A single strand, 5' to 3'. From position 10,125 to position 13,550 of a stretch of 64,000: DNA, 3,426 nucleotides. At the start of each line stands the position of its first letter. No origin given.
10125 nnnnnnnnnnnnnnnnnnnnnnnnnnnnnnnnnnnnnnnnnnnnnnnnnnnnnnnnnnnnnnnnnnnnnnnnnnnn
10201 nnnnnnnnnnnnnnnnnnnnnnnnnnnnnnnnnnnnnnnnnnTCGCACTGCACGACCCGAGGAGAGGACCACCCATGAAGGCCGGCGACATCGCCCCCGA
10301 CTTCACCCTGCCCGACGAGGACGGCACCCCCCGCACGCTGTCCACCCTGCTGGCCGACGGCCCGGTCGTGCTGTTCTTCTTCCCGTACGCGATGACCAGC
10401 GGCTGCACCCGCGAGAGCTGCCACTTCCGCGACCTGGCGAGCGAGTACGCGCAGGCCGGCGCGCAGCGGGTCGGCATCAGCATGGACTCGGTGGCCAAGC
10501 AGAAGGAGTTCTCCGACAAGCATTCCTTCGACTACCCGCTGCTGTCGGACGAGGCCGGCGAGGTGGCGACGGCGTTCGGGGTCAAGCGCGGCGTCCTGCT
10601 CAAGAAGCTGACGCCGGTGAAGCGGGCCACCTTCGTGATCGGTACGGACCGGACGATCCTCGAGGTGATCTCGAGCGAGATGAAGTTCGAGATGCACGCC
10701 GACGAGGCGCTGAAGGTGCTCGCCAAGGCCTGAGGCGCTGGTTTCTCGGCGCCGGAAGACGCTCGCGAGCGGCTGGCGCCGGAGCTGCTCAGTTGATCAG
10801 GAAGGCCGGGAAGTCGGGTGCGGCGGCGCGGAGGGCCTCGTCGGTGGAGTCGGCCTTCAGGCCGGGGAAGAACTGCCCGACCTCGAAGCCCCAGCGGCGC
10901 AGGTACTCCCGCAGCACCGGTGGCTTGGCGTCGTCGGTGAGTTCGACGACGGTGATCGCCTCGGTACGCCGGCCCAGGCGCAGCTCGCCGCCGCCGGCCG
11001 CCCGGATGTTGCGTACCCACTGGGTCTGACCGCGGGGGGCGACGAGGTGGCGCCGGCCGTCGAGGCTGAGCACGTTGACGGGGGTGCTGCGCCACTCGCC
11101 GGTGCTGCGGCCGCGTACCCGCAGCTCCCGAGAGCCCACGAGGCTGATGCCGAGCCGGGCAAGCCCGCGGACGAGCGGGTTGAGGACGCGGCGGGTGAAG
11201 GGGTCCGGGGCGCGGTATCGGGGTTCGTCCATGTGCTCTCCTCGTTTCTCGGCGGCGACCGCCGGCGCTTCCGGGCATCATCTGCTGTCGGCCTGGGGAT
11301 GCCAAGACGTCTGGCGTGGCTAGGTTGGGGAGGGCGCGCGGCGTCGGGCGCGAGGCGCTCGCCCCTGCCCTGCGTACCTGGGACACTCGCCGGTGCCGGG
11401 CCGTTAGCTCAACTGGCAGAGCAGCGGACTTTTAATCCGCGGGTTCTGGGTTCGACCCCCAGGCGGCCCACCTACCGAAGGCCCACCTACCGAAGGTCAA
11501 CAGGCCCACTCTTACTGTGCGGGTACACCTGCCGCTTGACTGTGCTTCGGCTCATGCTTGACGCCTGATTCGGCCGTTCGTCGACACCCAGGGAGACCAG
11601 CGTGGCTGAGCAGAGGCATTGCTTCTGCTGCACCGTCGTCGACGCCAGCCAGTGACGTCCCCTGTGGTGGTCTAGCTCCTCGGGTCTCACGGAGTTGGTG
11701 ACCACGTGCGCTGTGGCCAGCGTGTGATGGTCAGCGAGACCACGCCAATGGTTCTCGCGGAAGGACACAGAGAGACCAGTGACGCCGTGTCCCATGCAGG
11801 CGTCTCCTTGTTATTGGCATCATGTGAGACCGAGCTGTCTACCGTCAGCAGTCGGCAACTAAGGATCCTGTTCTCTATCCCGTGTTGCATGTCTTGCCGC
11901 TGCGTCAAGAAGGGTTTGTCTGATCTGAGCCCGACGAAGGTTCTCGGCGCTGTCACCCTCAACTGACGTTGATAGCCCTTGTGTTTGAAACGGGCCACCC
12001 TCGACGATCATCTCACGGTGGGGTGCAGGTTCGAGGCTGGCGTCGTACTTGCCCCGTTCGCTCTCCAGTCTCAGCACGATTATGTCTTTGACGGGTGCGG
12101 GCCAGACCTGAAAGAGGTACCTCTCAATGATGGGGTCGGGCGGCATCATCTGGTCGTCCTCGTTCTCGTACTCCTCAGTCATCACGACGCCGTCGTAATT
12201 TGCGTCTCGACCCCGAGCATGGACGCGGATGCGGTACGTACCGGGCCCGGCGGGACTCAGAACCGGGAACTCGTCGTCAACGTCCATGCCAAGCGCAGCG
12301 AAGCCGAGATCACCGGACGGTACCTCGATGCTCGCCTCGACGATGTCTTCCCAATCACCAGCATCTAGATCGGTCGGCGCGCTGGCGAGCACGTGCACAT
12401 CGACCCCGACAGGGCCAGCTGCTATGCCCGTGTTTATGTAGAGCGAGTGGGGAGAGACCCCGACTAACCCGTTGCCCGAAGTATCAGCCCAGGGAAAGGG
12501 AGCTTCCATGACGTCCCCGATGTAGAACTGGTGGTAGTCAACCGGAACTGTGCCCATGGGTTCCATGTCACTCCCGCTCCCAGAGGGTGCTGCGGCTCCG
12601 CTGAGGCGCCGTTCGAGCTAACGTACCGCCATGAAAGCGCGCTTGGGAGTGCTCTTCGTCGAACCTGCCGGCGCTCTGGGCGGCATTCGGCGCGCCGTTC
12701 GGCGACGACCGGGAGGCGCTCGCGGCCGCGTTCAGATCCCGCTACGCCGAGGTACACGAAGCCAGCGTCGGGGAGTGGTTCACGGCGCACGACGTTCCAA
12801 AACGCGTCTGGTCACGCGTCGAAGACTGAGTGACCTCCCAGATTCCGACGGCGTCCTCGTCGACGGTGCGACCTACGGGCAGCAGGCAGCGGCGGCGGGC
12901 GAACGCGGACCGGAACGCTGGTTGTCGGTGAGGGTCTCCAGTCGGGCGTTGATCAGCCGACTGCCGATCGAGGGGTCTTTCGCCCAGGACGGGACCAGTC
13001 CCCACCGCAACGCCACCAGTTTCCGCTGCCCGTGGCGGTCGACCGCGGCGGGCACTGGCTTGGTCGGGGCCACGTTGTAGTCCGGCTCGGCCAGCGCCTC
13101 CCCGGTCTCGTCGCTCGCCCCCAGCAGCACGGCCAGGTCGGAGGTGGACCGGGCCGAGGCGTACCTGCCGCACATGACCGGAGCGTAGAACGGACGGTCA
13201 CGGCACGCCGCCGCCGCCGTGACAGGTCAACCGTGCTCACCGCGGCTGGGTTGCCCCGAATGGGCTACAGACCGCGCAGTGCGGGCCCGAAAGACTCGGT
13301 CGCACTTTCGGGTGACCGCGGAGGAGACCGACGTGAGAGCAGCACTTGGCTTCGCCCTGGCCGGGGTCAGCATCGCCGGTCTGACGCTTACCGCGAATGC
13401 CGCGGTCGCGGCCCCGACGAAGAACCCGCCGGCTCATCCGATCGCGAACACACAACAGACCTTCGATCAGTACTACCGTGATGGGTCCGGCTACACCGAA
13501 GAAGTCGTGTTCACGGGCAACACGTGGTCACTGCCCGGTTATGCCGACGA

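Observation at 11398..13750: tRNA-Lys-associated lower-GC islet with att-like duplication and a decayed SRAP (YedK) gene at its far edge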

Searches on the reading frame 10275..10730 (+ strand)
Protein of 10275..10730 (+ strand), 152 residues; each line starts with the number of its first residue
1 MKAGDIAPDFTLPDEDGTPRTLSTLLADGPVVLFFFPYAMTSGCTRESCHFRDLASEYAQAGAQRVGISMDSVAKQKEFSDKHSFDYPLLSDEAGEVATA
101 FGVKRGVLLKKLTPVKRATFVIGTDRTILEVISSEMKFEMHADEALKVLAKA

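Call 11: search_protein_families(library=pfam, proteins=[window:10275-10730:+], max_evalue=0.1)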
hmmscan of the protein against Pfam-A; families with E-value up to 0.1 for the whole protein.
window:10275-10730:+ (152 aa): 3 families
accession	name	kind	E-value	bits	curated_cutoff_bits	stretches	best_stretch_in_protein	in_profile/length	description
PF00578.27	AhpC-TSA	-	7e-34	116.9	26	1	4-129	2-122/124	AhpC/TSA family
PF08534.16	Redoxin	-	2.1e-23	83.2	26.6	1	2-139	1-139/148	Redoxin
PF13911.12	AhpC-TSA_2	-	0.0001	23.1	27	1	52-118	3-69/114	AhpC/TSA antioxidant enzyme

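Call 89: search_protein_families(library=pfam, proteins=[P0162, P0171, P0200, P0261, P0267, P0286, P0290, P0222, P0213, P0191], max_evalue=0.01)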
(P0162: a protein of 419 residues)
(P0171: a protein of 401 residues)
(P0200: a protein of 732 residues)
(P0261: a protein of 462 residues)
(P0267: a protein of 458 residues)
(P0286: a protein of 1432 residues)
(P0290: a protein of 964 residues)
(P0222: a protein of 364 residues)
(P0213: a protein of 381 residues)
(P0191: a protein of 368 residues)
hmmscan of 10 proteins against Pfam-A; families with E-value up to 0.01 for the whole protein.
P0162 (419 aa): 0 families

P0171 (401 aa): 0 families

P0200 (732 aa): 0 families

P0261 (462 aa): 0 families

P0267 (458 aa): 0 families

P0286 (1432 aa): 1 family
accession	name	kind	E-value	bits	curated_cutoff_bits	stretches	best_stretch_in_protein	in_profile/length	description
PF20062.4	DUF6461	-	9.5e-12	45.2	23.2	1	422-543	11-150/215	Family of unknown function (DUF6461)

P0290 (964 aa): 0 families

P0222 (364 aa): 0 families

P0213 (381 aa): 0 families

P0191 (368 aa): 0 families

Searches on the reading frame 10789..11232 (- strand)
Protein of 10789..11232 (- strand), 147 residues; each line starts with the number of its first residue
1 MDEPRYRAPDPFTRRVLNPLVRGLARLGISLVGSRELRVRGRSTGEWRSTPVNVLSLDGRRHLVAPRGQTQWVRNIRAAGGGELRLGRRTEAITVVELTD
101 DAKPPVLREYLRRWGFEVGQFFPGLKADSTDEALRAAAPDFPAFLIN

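Call 11: search_protein_families(library=pfam, proteins=[window:10792-11232:-], max_evalue=0.1)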
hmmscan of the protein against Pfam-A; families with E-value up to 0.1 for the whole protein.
window:10792-11232:- (147 aa): 1 family
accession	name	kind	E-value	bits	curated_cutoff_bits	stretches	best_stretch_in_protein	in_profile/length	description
PF04075.20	F420H2_quin_red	-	9.8e-08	32.6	22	1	37-105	28-100/130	F420H(2)-dependent quinone reductase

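Call 12: search_protein_families(library=ncbifam, proteins=[window:10792-11232:-], max_evalue=0.1)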
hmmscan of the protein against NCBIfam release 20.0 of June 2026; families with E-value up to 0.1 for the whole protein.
window:10792-11232:- (147 aa): 1 family
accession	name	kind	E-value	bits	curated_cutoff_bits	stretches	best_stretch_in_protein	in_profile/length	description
TIGR00026.1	hi_GC_TIGR00026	subfamily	7.5e-12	45.9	46.35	1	37-114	12-91/111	nitroreductase family deazaflavin-dependent oxidoreductase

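Call 13: find_encoding_contigs(protein=window:10789-11232:-, flank=10000, max_places=10)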
Protein window:10789-11232:- (147 aa): no gene with exactly this product is on record in the collection.

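Call 79: find_related_loci(query=window:10792-11232:-, collection=metagenome_contigs, flank=10000)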
Query window:10792-11232:- (147 aa) in metagenome_contigs; peptide patterns used: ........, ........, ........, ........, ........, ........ (x = any residue, [..] = any of these).
600 stretches matched a pattern (row limit reached: there are more); 216 encode a relative of the query (tblastn E <= 1e-3); the best 80 are kept; 80 distinct loci.
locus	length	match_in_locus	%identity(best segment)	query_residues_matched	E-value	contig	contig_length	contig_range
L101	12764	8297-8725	64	4-146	4e-57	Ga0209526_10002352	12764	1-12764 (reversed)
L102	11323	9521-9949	64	4-146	5e-57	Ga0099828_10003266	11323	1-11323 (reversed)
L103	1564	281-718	65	1-146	4e-59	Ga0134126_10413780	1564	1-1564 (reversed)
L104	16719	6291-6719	64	4-146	5e-57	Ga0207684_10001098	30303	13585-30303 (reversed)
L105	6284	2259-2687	64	4-146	5e-57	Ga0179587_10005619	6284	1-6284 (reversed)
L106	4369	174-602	64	4-146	9e-57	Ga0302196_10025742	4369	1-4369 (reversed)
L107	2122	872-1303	61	3-146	2e-56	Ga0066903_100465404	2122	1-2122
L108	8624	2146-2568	61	4-144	2e-55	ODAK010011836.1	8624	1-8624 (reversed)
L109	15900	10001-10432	65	2-146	2e-55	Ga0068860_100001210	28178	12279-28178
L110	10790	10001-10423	61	4-144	2e-55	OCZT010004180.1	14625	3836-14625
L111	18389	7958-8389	60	4-147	7e-55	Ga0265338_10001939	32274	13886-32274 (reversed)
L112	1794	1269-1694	64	5-146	8e-56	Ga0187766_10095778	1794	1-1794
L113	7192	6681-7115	64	3-147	7e-55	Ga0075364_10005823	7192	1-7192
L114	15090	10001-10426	65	5-146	7e-55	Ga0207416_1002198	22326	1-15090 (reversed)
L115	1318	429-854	63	5-146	8e-57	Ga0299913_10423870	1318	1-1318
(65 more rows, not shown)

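Call 89: search_protein_families(library=pfam, proteins=[P0162, P0171, P0200, P0261, P0267, P0286, P0290, P0222, P0213, P0191], max_evalue=0.01)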
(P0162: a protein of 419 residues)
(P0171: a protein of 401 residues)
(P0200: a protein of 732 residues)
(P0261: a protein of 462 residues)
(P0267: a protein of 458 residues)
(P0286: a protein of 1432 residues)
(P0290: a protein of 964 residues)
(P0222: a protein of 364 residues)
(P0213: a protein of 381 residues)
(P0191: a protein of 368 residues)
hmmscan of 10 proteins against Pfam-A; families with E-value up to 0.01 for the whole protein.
P0162 (419 aa): 0 families

P0171 (401 aa): 0 families

P0200 (732 aa): 0 families

P0261 (462 aa): 0 families

P0267 (458 aa): 0 families

P0286 (1432 aa): 1 family
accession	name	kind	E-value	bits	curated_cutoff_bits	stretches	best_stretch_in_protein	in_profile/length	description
PF20062.4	DUF6461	-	9.5e-12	45.2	23.2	1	422-543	11-150/215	Family of unknown function (DUF6461)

P0290 (964 aa): 0 families

P0222 (364 aa): 0 families

P0213 (381 aa): 0 families

P0191 (368 aa): 0 families

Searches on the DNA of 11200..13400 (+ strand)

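Call 44: search_dna_similar(query=window:11473-12880:+, collection=plasmids, mode=distant, max_evalue=0.001)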
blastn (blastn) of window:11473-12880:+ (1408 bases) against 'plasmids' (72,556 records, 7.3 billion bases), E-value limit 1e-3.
Records with a match: 2; places in all: 2; records where one place covers at least 80% of the query: 0.
Best place of each record, by identity: 60-80% 2.
By first word of the organism name: Streptomyces 2.
By predicted mobility (MOB-suite, as given by PLSDB): non-mobilizable 2.
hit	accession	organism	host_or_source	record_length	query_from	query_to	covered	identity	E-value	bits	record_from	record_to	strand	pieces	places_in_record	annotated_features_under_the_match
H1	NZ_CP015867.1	Streptomyces parvulus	-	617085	732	801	5%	77.1%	2e-4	55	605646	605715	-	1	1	hypothetical protein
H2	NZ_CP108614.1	Streptomyces sp. NBC_01166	-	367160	711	774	5%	78.1%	7e-4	54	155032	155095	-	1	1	hypothetical protein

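Call 45: search_dna_similar(query=window:11473-12880:+, collection=phages, mode=distant, max_evalue=0.001)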
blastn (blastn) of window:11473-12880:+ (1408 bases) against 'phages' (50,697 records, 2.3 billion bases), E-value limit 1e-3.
No match.

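Call 60: search_rna_families(source=window, start=11200, end=13400, threshold=evalue, max_evalue=10)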
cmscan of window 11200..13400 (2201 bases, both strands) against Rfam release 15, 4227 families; matches with E-value up to 10: 3.
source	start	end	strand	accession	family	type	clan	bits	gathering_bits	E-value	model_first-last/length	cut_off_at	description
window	11398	11470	+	RF00005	tRNA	Gene; tRNA;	CL00001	62.6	29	1.1e-12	1-71/71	no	tRNA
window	11247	11330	+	RF04268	mir-512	Gene; miRNA;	-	16.8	94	8.1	1-84/84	no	mir-512 microRNA precursor family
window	11295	11435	+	RF02883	BcKCsr2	Gene; sRNA;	-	13.4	40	6.9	1-129/129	no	Burkholderia sRNA 2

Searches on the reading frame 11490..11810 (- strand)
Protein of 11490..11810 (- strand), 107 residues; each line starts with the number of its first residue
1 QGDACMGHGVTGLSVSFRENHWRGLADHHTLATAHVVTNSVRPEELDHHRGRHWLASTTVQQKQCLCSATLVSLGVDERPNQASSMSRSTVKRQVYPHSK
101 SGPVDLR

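Call 11: search_protein_families(library=pfam, proteins=[window:11490-11795:-], max_evalue=0.1)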
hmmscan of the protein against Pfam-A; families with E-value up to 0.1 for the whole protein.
window:11490-11795:- (102 aa): 0 families

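Call 64: search_protein_families(library=pfam, proteins=[window:11490-11810:-], max_evalue=10)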
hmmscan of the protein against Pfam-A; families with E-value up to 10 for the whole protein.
seq(107 aa): 0 families

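Call 65: search_protein_families(library=phrogs, proteins=[window:11490-11810:-], max_evalue=1)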
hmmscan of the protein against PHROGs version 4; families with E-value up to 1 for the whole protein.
seq(107 aa): 3 families
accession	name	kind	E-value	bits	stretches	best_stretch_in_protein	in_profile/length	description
phrog_294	-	other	0.02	15.6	1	28-63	15-50/83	Kil protein for bacterial septation inhibition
phrog_22242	-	unknown function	0.067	14.6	1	35-81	19-69/104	-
phrog_9345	-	unknown function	0.12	13.5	1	19-57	64-102/106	-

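Call 89: search_protein_families(library=pfam, proteins=[P0162, P0171, P0200, P0261, P0267, P0286, P0290, P0222, P0213, P0191], max_evalue=0.01)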
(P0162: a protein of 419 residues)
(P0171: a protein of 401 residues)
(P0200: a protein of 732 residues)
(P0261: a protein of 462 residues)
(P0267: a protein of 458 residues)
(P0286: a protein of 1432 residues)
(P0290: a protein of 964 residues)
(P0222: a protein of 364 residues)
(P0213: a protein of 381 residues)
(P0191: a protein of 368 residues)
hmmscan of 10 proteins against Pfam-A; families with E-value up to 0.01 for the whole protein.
P0162 (419 aa): 0 families

P0171 (401 aa): 0 families

P0200 (732 aa): 0 families

P0261 (462 aa): 0 families

P0267 (458 aa): 0 families

P0286 (1432 aa): 1 family
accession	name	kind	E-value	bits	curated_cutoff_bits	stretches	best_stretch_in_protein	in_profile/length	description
PF20062.4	DUF6461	-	9.5e-12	45.2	23.2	1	422-543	11-150/215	Family of unknown function (DUF6461)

P0290 (964 aa): 0 families

P0222 (364 aa): 0 families

P0213 (381 aa): 0 families

P0191 (368 aa): 0 families

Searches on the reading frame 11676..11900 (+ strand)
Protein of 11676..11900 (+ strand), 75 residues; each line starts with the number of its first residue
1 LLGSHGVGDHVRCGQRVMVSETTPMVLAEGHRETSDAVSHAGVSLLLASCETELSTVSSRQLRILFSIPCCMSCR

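Call 64: search_protein_families(library=pfam, proteins=[window:11676-11900:+], max_evalue=10)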
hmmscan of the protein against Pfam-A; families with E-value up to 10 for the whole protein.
seq(75 aa): 2 families
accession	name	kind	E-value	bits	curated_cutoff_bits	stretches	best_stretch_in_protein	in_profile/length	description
PF13844.12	Glyco_transf_41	-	0.012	14.3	25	1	9-65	437-490/543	Glycosyl transferase family 41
PF15698.10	Phosphatase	-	0.19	11.3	28.4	1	10-57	92-139/256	Phosphatase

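Call 65: search_protein_families(library=phrogs, proteins=[window:11676-11900:+], max_evalue=1)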
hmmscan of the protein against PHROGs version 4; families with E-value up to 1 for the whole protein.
seq(75 aa): 0 families
